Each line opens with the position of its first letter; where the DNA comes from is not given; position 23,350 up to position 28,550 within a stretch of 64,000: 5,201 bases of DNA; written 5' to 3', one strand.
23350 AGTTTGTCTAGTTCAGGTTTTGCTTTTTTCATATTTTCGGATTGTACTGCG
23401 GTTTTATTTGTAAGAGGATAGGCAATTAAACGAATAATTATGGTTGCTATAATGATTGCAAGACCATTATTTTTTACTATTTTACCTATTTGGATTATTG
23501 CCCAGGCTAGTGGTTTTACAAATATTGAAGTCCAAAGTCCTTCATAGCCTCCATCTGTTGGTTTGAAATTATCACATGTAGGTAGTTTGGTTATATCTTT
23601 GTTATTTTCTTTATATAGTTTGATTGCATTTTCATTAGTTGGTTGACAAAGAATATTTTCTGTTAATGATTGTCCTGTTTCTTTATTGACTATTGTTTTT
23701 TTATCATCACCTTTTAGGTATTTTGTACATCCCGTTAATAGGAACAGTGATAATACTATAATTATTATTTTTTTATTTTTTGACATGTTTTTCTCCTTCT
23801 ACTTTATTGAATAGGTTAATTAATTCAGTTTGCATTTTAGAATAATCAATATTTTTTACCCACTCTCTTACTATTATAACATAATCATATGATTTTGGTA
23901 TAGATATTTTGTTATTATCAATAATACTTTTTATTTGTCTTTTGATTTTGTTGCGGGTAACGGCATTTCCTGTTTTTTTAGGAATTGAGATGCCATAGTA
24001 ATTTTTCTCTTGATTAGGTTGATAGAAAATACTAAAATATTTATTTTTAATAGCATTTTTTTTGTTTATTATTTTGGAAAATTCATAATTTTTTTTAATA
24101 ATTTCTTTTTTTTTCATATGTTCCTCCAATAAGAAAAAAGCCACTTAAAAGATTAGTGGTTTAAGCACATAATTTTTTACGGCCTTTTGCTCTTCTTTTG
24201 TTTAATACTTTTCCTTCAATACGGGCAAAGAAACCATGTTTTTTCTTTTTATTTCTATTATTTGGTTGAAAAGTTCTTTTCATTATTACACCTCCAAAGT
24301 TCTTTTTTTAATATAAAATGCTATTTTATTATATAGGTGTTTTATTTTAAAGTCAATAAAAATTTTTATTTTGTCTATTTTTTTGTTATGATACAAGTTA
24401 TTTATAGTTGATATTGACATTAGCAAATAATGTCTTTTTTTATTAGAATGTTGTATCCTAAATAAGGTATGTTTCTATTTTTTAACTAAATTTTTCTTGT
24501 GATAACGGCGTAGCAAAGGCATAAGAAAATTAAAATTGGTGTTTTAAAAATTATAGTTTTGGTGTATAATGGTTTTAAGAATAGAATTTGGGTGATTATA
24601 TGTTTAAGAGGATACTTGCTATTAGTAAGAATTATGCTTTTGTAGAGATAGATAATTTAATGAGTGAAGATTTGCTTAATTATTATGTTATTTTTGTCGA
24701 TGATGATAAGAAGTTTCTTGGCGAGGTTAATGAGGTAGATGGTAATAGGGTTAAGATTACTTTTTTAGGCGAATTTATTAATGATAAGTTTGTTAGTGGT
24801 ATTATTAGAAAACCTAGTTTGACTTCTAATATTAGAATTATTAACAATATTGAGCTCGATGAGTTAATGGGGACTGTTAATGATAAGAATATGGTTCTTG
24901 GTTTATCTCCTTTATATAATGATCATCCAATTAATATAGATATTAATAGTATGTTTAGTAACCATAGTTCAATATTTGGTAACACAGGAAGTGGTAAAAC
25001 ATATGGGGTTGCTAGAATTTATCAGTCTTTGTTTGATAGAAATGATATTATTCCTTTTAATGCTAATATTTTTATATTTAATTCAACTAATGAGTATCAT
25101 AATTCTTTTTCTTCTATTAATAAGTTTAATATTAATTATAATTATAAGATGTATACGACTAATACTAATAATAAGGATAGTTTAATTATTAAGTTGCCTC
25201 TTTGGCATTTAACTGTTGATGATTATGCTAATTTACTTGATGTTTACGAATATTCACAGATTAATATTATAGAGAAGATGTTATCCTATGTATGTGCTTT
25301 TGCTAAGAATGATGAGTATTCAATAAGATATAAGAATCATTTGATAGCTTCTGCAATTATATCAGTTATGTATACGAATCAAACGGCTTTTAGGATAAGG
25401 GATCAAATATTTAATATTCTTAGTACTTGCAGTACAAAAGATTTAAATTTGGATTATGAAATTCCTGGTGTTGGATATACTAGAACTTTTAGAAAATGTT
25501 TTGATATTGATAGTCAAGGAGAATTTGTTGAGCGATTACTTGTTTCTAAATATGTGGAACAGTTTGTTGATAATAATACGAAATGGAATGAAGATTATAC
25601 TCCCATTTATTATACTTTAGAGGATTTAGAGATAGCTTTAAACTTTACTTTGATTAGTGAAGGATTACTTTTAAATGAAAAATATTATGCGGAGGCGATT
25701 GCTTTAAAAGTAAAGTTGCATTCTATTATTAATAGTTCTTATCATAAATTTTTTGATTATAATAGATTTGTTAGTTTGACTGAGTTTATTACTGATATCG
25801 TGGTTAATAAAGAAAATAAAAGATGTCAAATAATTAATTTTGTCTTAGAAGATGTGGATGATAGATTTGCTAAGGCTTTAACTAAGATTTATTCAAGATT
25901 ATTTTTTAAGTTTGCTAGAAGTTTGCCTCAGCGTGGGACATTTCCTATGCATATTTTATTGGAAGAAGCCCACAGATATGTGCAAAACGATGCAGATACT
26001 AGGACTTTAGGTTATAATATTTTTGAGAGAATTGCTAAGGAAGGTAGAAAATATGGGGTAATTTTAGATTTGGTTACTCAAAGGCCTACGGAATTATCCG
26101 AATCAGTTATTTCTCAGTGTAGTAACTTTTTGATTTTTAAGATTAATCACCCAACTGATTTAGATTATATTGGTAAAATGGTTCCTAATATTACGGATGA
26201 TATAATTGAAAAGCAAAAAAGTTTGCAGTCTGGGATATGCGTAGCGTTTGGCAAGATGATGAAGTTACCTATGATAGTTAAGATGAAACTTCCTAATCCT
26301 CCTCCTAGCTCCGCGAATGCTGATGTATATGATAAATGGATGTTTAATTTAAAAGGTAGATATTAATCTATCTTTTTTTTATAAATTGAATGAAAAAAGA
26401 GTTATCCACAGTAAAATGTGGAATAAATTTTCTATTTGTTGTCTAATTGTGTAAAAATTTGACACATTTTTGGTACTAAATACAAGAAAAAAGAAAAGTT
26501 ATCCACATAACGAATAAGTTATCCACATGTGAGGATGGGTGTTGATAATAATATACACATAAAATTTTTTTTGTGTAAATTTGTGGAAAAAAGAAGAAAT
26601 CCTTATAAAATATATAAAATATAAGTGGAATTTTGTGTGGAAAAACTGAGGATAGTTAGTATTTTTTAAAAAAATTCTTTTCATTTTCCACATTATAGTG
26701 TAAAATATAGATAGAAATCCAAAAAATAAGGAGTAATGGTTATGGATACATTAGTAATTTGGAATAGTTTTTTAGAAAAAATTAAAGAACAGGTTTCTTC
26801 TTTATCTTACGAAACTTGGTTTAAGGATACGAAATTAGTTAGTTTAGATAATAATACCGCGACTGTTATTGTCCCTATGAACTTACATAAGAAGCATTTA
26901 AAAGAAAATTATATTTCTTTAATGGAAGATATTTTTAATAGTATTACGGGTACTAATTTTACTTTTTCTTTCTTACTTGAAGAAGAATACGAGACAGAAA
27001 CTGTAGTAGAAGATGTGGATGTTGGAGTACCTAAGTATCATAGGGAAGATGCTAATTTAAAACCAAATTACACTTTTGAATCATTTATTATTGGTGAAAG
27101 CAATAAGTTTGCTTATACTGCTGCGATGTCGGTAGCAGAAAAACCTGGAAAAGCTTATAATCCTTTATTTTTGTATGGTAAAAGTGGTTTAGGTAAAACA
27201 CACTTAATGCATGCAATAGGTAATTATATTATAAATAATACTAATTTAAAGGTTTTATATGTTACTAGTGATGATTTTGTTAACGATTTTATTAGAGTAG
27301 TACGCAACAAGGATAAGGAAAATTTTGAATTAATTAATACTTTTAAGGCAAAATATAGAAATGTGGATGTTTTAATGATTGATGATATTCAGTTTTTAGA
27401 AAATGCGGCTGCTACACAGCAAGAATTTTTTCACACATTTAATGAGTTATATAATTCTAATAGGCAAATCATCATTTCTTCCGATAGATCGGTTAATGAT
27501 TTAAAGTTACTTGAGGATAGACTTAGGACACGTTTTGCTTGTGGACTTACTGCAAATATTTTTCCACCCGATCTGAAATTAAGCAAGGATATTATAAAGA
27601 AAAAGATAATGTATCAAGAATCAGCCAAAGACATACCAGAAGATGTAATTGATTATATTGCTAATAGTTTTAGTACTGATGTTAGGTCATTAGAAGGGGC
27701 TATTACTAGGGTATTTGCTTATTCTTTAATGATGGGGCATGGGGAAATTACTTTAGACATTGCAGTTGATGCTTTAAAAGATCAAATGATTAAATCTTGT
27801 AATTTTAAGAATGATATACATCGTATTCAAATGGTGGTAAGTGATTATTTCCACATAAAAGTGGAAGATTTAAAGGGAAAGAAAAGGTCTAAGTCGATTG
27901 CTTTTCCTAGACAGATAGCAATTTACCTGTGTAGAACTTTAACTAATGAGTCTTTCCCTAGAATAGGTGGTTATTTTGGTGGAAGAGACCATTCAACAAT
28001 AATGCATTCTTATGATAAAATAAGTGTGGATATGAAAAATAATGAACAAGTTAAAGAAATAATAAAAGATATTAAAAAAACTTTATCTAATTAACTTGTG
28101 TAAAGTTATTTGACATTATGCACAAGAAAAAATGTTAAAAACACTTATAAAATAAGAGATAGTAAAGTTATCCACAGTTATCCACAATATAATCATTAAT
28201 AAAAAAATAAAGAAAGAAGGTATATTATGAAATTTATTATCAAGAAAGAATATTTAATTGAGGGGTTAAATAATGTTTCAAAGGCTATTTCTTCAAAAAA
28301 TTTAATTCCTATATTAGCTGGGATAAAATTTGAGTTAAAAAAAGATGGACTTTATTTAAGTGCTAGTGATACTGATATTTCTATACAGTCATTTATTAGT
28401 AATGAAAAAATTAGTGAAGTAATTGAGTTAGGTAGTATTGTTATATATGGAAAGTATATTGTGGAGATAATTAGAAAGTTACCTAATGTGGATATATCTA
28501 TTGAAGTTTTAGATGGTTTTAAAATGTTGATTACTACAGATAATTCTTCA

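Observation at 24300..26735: Standalone HerA/DUF87 ATPase gene inserted between rpmH and the oriC DnaA-box cluster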

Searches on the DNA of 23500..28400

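Call 16: search_rna_families(source=window, start=23500, end=28400, threshold=evalue, max_evalue=1)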
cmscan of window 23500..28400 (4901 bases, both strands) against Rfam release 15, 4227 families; matches with E-value up to 1: 0.
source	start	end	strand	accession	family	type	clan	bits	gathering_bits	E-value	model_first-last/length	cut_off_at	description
